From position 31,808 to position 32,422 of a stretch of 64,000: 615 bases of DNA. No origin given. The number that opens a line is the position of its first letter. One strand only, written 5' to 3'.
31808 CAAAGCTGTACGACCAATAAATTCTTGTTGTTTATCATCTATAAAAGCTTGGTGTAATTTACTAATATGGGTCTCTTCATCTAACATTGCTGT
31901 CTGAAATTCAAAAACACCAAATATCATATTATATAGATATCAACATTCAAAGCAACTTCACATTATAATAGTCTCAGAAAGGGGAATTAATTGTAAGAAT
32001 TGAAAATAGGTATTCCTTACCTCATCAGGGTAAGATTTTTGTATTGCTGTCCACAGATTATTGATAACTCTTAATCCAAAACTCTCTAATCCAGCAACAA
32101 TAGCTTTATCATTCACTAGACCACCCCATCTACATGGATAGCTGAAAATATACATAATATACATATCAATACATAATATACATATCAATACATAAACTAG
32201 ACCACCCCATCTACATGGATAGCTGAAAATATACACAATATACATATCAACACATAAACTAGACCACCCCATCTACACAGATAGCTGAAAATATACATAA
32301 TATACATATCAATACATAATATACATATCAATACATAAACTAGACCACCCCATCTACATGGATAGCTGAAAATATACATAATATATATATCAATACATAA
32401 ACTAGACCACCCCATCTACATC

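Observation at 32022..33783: TEP1 intron filled by a minisatellite built from about 20 copies of its own 3' splice acceptor plus exon start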

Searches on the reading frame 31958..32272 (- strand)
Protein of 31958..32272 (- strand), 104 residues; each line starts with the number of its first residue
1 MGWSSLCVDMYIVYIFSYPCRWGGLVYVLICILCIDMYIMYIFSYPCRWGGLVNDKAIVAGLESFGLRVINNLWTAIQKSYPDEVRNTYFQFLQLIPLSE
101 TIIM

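Call 39: find_encoding_contigs(protein=window:31958-32272:-, flank=10000, max_places=6)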
Protein window:31958-32272:- (104 aa): no gene with exactly this product is on record in the collection.
